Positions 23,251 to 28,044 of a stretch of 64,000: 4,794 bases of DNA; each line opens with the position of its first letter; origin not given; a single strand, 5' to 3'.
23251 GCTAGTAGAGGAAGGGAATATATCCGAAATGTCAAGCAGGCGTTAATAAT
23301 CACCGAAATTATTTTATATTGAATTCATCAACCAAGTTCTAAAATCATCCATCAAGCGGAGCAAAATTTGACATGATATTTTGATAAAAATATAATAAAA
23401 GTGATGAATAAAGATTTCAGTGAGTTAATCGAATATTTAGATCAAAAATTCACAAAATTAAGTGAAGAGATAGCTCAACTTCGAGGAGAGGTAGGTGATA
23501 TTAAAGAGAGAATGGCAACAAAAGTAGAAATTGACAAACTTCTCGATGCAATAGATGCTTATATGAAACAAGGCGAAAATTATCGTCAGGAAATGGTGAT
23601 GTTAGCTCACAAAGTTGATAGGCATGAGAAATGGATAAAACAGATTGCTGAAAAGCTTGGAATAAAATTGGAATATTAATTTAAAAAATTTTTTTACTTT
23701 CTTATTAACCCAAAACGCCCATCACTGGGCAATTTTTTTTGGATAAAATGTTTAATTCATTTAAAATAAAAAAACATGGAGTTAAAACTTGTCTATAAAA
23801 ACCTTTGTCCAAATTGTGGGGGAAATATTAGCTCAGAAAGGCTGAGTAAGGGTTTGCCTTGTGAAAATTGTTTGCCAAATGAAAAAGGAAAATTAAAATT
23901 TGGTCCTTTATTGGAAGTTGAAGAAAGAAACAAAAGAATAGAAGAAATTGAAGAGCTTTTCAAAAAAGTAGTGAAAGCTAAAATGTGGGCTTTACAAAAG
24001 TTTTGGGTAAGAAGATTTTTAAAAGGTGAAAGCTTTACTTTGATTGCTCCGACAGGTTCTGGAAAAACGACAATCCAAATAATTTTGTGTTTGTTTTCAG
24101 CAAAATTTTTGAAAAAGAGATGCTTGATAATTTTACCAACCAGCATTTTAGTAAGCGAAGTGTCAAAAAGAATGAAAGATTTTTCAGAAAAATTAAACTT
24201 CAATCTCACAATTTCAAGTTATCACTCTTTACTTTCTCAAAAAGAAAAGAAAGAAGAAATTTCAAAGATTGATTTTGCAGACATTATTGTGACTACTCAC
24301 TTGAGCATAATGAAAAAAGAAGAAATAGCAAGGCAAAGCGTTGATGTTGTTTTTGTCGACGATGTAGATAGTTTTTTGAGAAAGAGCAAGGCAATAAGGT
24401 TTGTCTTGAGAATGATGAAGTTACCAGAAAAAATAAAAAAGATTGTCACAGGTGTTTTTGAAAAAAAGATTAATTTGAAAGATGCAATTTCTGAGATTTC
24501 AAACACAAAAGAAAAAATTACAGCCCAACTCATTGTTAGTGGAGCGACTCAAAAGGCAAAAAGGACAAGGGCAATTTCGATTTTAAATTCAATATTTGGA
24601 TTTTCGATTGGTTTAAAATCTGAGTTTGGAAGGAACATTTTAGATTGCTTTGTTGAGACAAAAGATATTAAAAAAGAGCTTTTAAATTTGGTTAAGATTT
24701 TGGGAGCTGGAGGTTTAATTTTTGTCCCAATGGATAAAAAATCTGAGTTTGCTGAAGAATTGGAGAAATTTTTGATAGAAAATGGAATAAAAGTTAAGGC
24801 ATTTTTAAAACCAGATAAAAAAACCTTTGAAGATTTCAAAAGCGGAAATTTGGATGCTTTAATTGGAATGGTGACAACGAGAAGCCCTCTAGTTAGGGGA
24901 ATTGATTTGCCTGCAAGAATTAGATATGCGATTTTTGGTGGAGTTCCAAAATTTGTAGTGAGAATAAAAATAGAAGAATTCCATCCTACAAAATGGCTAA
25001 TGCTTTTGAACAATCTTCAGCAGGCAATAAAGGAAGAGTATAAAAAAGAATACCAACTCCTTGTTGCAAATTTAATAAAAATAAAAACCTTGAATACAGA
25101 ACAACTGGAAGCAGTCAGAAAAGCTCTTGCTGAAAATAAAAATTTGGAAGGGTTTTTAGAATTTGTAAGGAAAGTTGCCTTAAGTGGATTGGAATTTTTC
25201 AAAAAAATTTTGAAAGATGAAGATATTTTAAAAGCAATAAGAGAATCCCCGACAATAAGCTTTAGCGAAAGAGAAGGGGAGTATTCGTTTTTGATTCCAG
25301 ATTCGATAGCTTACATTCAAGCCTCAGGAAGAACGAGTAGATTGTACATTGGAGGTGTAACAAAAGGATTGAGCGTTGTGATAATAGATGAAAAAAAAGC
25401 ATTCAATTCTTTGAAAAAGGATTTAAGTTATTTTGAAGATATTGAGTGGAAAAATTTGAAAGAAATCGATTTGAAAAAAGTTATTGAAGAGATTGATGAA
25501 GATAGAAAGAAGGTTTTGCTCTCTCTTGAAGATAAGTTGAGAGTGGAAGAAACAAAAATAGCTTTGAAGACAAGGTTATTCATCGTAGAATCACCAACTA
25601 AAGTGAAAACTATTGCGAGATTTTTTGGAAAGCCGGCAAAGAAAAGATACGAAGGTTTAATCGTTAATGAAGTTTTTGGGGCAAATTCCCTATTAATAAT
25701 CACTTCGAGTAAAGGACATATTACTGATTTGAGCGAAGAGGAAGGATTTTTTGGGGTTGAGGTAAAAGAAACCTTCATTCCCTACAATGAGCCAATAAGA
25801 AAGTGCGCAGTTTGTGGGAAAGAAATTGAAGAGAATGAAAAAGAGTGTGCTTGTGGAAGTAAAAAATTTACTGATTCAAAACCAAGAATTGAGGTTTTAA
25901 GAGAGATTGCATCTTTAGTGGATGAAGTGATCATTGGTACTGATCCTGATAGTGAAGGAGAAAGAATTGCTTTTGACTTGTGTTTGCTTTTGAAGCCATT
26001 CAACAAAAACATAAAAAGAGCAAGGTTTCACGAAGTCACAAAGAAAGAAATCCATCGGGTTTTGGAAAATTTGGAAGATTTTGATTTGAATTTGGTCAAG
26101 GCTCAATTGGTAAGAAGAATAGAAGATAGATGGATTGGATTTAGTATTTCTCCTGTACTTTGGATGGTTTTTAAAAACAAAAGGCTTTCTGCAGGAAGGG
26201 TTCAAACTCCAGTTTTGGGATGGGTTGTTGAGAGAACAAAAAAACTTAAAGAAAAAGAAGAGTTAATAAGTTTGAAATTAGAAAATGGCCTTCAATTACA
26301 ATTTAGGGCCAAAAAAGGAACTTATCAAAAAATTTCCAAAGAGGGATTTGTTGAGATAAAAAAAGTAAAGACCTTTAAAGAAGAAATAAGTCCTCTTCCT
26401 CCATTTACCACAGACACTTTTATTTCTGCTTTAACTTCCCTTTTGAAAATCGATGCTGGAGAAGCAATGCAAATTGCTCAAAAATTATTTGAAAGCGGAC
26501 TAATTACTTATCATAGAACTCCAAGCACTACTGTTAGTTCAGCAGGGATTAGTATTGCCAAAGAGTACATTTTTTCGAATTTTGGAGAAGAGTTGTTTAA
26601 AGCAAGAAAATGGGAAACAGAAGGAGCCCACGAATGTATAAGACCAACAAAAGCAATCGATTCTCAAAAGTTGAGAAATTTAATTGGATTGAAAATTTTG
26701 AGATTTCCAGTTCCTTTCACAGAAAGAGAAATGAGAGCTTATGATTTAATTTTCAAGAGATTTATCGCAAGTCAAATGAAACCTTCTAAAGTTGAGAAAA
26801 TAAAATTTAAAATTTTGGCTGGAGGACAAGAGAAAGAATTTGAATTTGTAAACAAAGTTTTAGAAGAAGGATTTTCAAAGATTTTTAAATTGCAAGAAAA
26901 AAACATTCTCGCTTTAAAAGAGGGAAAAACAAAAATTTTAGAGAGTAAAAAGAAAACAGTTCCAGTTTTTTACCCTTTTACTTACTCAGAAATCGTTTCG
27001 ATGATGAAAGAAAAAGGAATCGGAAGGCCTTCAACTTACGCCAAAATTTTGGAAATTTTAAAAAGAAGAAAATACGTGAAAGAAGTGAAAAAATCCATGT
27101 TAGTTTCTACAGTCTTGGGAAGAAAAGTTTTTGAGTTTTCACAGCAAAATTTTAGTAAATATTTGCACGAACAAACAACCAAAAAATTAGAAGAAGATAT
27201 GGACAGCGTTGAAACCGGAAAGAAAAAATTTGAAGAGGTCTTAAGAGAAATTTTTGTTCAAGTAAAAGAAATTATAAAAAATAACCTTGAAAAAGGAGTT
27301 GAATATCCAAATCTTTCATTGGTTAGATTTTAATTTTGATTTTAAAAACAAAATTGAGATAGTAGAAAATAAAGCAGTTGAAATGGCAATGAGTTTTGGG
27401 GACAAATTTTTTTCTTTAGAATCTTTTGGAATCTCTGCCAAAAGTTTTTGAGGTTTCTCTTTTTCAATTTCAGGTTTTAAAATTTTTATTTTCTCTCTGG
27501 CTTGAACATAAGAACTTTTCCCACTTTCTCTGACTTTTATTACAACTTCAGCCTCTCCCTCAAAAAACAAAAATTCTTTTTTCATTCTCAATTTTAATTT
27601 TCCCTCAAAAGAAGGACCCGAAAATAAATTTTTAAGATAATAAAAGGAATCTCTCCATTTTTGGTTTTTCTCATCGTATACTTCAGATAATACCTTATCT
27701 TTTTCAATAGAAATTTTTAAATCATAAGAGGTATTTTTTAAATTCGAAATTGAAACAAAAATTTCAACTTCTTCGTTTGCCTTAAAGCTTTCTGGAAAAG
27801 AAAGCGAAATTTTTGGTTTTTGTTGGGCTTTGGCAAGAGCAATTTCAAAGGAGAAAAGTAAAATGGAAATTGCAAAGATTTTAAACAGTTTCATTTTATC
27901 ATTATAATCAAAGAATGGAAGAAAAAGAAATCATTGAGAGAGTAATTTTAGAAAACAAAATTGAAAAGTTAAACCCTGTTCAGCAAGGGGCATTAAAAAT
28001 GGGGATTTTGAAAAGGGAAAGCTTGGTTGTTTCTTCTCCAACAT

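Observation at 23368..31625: Reverse gyrase and intein-bearing Hel308 helicase are adjacent: an archaeal-type DNA-maintenance island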

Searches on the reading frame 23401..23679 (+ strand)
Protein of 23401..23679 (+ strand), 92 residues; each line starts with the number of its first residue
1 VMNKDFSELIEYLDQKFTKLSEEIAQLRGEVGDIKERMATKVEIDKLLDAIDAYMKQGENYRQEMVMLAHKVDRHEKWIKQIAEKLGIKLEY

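Call 3: search_protein_families(library=pfam, proteins=[window:23401-23679:+], max_evalue=0.01)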
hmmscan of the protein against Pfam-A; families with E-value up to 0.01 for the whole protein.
window:23401-23679:+ (92 aa): 6 families
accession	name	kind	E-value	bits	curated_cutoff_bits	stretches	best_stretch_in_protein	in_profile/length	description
PF25450.1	Rab11-FIP3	-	0.00061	20.5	31.9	1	2-76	48-123/125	Rab11-FIP3-like domain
PF08647.16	BRE1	-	0.0019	18.7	27.9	1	11-84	6-80/95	BRE1 E3 ubiquitin ligase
PF04108.17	ATG17_like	-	0.0032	17.4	43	1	2-75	117-188/355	Autophagy protein ATG17-like domain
PF06005.17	ZapB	-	0.0039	18.1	31.5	1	8-79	4-59/71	Cell division protein ZapB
PF09074.15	Mer2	-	0.004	17.5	27.7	1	7-79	47-122/193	Mer2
PF20529.3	DUF6744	-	0.0084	15.5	27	1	11-64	231-286/314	Family of unknown function (DUF6744)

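Call 65: search_protein_families(library=ncbifam, proteins=[window:23404-23679:+], max_evalue=0.001)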
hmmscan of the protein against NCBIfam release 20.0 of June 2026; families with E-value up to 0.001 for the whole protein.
window:23404-23679:+ (91 aa): 2 families
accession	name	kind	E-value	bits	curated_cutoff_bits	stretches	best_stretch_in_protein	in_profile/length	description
NF043058.1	T4SS_LegC2C7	subfamily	0.00039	19.5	350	1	2-85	124-201/348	LegC2/C7 family Dot/Icm T4SS effector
NF045487.1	ASRP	equivalog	0.00087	18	300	1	7-85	156-234/593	archaea-specific SMC-related protein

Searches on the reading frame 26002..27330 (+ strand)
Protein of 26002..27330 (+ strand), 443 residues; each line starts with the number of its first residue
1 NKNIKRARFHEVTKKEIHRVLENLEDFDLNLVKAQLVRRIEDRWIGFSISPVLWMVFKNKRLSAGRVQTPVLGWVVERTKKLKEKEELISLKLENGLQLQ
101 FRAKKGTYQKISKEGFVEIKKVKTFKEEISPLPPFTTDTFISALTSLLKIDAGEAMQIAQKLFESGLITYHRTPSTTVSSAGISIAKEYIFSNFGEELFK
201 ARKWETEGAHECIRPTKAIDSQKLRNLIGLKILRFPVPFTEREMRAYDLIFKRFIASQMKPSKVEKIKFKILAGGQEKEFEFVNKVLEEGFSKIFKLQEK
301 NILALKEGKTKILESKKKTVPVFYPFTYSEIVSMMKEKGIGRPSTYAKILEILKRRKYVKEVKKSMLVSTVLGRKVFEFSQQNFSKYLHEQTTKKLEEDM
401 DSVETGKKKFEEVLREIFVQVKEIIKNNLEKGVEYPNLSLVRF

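Call 64: search_solved_structures(query=window:26002-27330:+, max_evalue=1e-40, show_alignments=2)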
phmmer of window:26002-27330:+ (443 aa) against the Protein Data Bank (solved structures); distinct sequences matched with E-value up to 1e-40: 6.
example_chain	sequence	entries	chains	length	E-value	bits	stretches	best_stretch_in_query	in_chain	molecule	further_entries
1gl9_B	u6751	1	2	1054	2.6e-89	303.2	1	4-424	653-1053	REVERSE GYRASE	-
1gku_B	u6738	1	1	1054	2.7e-89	303.2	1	4-424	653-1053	REVERSE GYRASE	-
4ddt_A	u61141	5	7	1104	1.3e-85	291.1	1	2-426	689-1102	Reverse gyrase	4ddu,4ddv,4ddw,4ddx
7fse_A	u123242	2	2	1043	1.3e-85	291.1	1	2-426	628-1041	Reverse gyrase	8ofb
7fsf_A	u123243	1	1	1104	5.5e-85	289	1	2-426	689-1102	Reverse gyrase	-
2gai_A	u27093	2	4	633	1.3e-47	165.9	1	6-436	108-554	DNA topoisomerase I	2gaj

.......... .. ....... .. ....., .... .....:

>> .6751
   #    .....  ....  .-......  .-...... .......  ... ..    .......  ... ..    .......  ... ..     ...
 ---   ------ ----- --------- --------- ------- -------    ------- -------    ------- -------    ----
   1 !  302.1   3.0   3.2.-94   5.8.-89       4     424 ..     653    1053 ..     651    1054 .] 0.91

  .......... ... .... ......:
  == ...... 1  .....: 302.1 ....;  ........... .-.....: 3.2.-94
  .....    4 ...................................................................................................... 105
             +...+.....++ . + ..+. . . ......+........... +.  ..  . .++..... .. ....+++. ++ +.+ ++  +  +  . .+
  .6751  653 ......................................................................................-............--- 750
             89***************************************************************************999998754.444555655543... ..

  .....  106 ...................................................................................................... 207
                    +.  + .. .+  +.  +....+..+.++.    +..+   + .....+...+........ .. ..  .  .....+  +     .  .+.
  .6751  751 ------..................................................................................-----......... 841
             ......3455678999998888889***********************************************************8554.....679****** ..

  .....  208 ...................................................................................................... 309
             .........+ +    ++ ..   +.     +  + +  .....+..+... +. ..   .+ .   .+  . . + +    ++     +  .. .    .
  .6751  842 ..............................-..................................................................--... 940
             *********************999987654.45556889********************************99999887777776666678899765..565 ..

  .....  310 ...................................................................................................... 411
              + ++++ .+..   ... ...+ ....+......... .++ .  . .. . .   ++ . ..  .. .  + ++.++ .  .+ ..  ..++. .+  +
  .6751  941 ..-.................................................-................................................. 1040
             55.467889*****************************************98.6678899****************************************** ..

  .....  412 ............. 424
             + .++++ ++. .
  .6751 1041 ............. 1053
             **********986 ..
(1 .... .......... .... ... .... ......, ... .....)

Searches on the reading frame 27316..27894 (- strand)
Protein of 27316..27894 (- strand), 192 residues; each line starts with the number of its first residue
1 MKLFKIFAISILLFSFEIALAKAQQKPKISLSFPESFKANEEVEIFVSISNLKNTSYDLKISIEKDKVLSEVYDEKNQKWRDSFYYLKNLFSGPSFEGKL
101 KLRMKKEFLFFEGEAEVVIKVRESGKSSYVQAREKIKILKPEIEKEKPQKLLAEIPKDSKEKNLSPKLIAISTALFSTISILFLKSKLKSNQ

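Call 3: search_protein_families(library=pfam, proteins=[window:27316-27894:-], max_evalue=0.01)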
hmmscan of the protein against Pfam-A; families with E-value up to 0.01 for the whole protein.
window:27316-27894:- (192 aa): 0 families

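Call 65: search_protein_families(library=ncbifam, proteins=[window:27316-27894:-], max_evalue=0.001)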
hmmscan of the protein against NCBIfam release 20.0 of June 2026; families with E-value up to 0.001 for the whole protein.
window:27316-27894:- (192 aa): 0 families
